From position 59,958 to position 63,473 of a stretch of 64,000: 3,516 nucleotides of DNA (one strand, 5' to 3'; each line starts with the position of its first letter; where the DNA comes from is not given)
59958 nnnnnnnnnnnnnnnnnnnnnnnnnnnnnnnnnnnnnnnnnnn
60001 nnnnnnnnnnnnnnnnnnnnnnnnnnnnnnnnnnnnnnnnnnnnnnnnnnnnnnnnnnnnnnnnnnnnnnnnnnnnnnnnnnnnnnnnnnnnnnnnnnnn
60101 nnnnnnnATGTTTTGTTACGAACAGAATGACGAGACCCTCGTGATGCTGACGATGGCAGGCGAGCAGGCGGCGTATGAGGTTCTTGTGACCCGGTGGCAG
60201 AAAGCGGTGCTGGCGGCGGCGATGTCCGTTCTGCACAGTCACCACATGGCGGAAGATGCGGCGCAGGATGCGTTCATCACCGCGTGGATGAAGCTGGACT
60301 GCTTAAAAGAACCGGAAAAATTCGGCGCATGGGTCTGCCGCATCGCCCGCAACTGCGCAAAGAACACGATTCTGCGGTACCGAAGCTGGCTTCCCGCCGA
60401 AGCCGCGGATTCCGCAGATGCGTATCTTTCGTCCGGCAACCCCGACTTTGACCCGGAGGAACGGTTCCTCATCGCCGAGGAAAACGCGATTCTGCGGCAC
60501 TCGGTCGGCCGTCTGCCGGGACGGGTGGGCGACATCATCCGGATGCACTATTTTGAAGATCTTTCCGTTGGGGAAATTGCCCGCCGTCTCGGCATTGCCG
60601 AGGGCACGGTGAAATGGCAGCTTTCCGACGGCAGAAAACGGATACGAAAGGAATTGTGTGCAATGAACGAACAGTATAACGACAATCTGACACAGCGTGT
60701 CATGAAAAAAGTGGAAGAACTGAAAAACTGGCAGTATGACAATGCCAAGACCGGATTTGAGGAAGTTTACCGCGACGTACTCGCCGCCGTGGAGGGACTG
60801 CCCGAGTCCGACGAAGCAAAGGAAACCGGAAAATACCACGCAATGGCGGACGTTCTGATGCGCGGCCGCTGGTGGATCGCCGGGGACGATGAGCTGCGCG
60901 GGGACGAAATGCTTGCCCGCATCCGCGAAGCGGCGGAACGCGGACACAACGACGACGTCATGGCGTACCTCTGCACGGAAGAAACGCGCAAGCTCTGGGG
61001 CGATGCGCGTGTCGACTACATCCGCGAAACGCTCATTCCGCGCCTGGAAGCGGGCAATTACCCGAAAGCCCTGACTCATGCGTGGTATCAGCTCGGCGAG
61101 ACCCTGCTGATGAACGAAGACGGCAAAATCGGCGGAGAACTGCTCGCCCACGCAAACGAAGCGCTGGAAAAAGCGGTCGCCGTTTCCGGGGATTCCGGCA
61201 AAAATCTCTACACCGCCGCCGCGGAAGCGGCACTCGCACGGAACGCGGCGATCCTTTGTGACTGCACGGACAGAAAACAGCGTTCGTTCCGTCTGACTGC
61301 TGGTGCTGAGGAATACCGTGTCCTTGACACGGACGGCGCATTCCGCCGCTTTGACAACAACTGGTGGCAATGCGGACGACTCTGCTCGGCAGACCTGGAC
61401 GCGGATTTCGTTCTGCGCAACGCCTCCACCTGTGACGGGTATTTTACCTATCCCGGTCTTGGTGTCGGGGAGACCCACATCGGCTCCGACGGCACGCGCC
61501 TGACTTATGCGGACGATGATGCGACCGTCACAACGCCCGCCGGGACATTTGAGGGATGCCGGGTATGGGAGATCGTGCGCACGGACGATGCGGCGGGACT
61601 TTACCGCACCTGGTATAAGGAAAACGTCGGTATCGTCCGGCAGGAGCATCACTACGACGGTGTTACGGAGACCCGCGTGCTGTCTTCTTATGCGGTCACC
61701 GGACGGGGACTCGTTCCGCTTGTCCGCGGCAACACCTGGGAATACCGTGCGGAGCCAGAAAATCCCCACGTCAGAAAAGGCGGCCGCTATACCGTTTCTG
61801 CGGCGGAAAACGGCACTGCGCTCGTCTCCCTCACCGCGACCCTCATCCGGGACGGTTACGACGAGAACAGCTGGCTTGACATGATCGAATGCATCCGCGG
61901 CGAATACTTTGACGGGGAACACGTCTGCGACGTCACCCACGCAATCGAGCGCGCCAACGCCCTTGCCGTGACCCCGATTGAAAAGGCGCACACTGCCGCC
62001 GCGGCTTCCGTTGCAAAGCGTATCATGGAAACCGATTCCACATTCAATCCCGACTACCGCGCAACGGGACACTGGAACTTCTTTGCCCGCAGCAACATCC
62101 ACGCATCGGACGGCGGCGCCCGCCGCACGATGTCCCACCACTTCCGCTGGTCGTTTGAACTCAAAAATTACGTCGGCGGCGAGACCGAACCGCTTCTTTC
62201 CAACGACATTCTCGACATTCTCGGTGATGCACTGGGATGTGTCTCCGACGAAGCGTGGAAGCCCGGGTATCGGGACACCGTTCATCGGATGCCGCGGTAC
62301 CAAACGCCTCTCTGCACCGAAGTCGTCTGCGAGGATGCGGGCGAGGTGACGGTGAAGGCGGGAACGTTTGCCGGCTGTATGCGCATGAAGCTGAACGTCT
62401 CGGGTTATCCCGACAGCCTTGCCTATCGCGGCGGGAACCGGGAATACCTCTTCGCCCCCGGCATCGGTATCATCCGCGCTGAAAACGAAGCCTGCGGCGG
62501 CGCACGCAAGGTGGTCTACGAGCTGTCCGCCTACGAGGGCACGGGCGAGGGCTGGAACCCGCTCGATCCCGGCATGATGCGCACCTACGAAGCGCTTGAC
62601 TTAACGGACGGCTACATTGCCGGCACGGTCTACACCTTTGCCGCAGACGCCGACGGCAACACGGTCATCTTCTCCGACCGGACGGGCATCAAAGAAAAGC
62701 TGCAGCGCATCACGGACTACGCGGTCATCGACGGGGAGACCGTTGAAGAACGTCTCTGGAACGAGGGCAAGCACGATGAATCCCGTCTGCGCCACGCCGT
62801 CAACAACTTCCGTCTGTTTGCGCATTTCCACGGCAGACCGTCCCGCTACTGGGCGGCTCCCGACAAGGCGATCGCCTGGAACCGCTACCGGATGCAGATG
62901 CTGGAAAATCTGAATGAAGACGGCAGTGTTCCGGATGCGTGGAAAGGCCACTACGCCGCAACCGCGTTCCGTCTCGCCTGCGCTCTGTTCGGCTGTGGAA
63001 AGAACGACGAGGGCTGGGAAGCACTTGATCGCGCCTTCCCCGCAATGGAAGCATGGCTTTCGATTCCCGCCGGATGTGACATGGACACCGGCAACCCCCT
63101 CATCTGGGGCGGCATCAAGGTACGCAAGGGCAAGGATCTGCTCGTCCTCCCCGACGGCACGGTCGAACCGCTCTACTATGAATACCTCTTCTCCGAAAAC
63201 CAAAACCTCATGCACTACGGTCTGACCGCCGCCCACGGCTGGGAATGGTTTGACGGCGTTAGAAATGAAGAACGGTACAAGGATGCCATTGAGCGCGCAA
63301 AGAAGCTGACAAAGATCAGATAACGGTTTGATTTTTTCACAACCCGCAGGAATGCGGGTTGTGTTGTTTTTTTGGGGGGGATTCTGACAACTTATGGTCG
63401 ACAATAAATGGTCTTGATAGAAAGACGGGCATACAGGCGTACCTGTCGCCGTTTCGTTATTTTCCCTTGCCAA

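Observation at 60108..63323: ECF-like sigma factor fused to an ~880-aa soluble domain of unknown function, with no anti-sigma gene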

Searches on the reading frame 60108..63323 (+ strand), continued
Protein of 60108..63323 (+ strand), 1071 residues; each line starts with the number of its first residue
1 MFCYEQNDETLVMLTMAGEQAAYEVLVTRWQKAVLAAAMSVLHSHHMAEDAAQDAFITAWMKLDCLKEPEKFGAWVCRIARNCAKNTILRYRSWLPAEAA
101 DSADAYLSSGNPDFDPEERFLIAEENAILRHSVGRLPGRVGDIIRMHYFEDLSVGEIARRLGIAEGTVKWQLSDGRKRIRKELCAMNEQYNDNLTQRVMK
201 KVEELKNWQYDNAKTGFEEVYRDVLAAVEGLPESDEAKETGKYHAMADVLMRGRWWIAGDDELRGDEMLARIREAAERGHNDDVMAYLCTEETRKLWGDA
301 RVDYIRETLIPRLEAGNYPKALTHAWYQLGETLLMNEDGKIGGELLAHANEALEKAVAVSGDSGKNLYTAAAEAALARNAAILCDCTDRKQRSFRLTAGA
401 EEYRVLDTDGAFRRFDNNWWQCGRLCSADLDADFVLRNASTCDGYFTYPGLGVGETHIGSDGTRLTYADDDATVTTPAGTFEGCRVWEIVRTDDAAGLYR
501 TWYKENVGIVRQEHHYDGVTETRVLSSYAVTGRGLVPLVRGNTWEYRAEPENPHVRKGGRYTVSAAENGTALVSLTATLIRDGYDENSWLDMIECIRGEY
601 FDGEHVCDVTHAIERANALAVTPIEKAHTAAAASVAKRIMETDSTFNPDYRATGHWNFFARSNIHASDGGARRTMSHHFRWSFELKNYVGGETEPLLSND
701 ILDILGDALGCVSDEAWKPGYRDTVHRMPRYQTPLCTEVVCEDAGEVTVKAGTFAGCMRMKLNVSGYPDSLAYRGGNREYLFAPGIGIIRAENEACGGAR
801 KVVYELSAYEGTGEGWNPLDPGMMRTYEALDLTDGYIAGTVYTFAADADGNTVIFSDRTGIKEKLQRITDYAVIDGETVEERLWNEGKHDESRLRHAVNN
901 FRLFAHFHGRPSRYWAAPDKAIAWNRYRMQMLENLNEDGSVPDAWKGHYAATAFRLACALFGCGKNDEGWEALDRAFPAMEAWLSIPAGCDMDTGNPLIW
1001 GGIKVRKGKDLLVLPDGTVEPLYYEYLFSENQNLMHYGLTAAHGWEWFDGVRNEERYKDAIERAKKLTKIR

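Call 74: find_encoding_contigs(protein=P0315, flank=6000, max_places=4)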
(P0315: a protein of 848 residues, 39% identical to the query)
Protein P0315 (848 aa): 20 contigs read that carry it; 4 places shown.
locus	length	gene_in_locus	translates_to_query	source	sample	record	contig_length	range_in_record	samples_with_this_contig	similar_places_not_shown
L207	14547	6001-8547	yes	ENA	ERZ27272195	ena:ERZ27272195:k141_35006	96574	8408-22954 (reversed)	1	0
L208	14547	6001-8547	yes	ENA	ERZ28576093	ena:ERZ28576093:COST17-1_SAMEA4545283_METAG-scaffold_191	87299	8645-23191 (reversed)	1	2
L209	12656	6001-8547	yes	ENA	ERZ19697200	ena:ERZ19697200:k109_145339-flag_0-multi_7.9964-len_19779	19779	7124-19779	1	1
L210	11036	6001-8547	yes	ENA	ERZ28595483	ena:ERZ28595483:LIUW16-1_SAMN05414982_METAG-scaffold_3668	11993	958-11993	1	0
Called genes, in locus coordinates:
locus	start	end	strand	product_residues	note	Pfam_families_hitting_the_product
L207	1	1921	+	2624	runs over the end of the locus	-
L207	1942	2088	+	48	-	-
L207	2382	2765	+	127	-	PF04237:YjbR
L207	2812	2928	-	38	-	-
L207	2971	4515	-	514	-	PF00376:MerR, PF13411:MerR_1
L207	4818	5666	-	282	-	PF12844:HTH_19 (weak), PF13443:HTH_26 (weak), PF13560:HTH_31 (faint), PF01381:HTH_3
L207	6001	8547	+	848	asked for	PF04542:Sigma70_r2, PF04545:Sigma70_r4, PF08281:Sigma70_r4_2, PF00515:TPR_1 (weak), PF07719:TPR_2 (weak), PF21347:DUF3108_like (faint)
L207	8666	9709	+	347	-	PF01381:HTH_3, PF12844:HTH_19, PF13560:HTH_31 (weak), PF07719:TPR_2 (faint)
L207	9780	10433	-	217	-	-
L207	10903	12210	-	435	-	PF13173:AAA_14, PF13635:DUF4143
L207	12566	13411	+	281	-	PF01381:HTH_3, PF12844:HTH_19 (weak), PF13151:DUF3990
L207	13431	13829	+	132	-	-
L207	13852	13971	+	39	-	-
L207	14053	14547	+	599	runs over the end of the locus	PF07693:KAP_NTPase (weak)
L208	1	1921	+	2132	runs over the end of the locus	-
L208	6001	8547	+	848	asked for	PF04542:Sigma70_r2, PF04545:Sigma70_r4, PF08281:Sigma70_r4_2, PF00515:TPR_1 (weak), PF07719:TPR_2 (weak), PF21347:DUF3108_like (faint)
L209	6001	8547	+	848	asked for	PF04542:Sigma70_r2, PF04545:Sigma70_r4, PF08281:Sigma70_r4_2, PF00515:TPR_1 (weak), PF07719:TPR_2 (weak), PF21347:DUF3108_like (faint)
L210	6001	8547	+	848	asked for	PF04542:Sigma70_r2, PF04545:Sigma70_r4, PF08281:Sigma70_r4_2, PF00515:TPR_1 (weak), PF07719:TPR_2 (weak), PF21347:DUF3108_like (faint)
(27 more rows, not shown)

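Call 75: find_encoding_contigs(protein=P0338, flank=6000, max_places=2)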
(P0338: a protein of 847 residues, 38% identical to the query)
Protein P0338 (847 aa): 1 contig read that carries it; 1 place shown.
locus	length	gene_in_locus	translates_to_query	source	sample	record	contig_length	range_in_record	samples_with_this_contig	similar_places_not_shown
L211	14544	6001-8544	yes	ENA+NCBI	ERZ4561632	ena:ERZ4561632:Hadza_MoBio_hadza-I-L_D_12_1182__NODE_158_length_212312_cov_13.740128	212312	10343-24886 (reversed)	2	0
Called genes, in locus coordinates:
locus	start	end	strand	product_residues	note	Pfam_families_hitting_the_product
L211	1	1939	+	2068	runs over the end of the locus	-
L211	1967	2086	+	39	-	-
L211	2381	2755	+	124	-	PF04237:YjbR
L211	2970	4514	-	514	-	PF00376:MerR, PF13411:MerR_1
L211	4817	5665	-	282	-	PF12844:HTH_19 (weak), PF13443:HTH_26 (weak), PF13560:HTH_31 (weak), PF01381:HTH_3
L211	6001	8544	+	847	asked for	PF04542:Sigma70_r2, PF04545:Sigma70_r4, PF08281:Sigma70_r4_2, PF00515:TPR_1 (weak), PF07719:TPR_2 (weak), PF13181:TPR_8 (faint), PF21347:DUF3108_like (faint)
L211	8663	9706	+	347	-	PF01381:HTH_3, PF12844:HTH_19 (weak), PF13560:HTH_31 (weak), PF07719:TPR_2 (faint)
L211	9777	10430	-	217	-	-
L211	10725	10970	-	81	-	PF08958:DUF1871 (faint)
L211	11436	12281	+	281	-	PF01381:HTH_3, PF12844:HTH_19 (weak), PF13151:DUF3990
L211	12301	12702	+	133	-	-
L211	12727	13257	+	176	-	PF12161:HsdM_N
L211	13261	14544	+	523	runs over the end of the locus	PF02384:N6_Mtase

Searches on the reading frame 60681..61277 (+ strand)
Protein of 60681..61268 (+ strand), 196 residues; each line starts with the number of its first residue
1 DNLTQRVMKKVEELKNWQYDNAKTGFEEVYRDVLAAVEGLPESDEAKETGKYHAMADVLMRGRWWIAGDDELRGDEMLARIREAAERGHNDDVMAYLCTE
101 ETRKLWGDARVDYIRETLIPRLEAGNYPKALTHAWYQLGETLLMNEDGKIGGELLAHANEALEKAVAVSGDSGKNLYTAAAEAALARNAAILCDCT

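Call 39: search_protein_families(library=pfam, proteins=[window:60681-61268:+], max_evalue=1)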
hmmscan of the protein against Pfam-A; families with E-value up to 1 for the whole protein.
window:60681-61268:+ (196 aa): 3 families
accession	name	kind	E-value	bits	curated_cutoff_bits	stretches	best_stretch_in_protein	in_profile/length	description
PF11536.14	DUF3226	-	0.024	14.8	27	1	87-164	120-198/208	Protein of unknown function (DUF3226)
PF04536.20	TPM_phosphatase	-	0.026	14.9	22.1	1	99-139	82-123/125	TPM domain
PF18604.6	PreAtp-grasp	-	0.083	13.9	27.5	1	63-105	48-88/94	Pre ATP-grasp domain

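Call 48: search_solved_structures(query=A5, max_evalue=10)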
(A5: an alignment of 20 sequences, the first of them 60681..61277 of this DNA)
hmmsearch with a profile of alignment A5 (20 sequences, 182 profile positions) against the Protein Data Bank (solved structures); distinct sequences matched with E-value up to 10: 55.
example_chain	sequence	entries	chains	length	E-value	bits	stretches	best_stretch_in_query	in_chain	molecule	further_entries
9qhb_A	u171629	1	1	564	3e-33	118.3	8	124-159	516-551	Engineered tetratricopeptide repeat protein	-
8bu0_A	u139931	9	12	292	1.9e-23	86.4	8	124-157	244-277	Consensus tetratricopeptide repeat protein | Crystal structure of an 8-repeat consensus TPR superhelix with Zinc. | Monomer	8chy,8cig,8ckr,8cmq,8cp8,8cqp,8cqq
9qhc_A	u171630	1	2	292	6.7e-19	71.5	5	124-155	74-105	Engineered tetratricopeptide repeat protein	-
8ch0_A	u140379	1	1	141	5.2e-13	52.3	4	124-156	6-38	Consensus tetratricopeptide repeat protein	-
2fo7_A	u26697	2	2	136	6.5e-13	52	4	124-156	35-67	SYNTHETIC CONSENSUS TPR PROTEIN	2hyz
2wqh_A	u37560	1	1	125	4.1e-10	42.9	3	124-160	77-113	CTPR3Y3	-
1na0_A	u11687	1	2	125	8.7e-10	41.8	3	124-159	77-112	designed protein CTPR3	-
9gzg_A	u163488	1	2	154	3.3e-08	36.7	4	124-160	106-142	Engineered CTPR protein with glutamic acids for conductivity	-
2avp_A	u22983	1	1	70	7.7e-07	32.2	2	124-155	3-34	synthetic consensus TPR protein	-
1na3_A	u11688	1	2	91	9.5e-07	31.9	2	124-159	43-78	designed protein CTPR2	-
6vfh_A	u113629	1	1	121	1.5e-06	31.3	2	124-157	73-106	T33_dn10A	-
3kd7_A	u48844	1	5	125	2.2e-06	30.7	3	124-154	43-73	CTPR390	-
6vfi_B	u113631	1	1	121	2.4e-06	30.7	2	124-156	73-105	O43_dn18B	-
6v8e_A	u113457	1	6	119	2.4e-06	30.6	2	124-159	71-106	Designed protein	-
5hrz_A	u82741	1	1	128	7.1e-06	29.1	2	124-168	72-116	TPR domain protein 1na0C3_3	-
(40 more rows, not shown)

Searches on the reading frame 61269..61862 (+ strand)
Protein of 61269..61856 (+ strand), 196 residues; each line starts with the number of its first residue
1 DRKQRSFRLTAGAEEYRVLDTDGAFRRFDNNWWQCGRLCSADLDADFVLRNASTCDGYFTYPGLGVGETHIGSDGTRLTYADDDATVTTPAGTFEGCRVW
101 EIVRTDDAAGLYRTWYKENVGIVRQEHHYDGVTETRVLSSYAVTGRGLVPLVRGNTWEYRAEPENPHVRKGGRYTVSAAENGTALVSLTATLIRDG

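Call 39: search_protein_families(library=pfam, proteins=[window:61269-61856:+], max_evalue=1)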
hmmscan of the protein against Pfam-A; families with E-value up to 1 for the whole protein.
window:61269-61856:+ (196 aa): 3 families
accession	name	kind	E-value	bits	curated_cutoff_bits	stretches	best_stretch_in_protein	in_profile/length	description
PF21347.3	DUF3108_like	-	2.2e-06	28.2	27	1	85-130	140-188/199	DUF3108-like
PF24155.1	DUF7406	-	0.0042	17.5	28.4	1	75-114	12-45/52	Domain of unknown function (DUF7406)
PF06351.16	Allene_ox_cyc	-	0.16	12.1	31.2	1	69-98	87-116/175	Allene oxide cyclase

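Call 46: search_solved_structures(query=A3, max_evalue=10)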
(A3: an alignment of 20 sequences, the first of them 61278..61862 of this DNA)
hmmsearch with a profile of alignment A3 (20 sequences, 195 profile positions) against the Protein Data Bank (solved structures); distinct sequences matched with E-value up to 10: 2.
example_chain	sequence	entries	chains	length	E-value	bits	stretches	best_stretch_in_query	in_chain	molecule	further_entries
3fzx_A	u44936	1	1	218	0.0023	21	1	79-127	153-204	Putative exported protein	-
4fvs_A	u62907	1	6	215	0.022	17.8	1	79-127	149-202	putative lipoprotein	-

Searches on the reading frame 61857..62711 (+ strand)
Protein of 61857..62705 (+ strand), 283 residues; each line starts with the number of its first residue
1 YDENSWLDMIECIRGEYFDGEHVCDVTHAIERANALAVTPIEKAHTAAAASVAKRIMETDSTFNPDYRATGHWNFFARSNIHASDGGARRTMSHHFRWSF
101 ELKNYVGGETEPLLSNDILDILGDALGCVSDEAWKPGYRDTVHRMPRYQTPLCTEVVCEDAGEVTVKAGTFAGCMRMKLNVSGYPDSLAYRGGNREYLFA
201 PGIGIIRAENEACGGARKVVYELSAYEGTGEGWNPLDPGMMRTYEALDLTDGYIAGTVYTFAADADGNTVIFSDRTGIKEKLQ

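Call 39: search_protein_families(library=pfam, proteins=[window:61857-62705:+], max_evalue=1)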
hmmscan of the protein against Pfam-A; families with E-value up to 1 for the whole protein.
window:61857-62705:+ (283 aa): 1 family
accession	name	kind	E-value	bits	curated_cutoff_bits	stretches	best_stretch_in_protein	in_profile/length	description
PF21347.3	DUF3108_like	-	0.042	14.2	27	1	162-210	140-186/199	DUF3108-like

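Call 47: search_solved_structures(query=A4, max_evalue=10)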
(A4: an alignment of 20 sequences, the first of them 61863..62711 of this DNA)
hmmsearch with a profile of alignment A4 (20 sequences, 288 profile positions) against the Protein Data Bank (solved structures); distinct sequences matched with E-value up to 10: 2.
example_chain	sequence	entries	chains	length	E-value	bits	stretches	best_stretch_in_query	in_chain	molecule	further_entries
4och_A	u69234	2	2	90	0.71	12.2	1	22-66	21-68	Endonuclease MutS2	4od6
9l3b_A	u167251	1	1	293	1.3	11.4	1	86-145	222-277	Cellulose-binding GDSL lipase/acylhydrolase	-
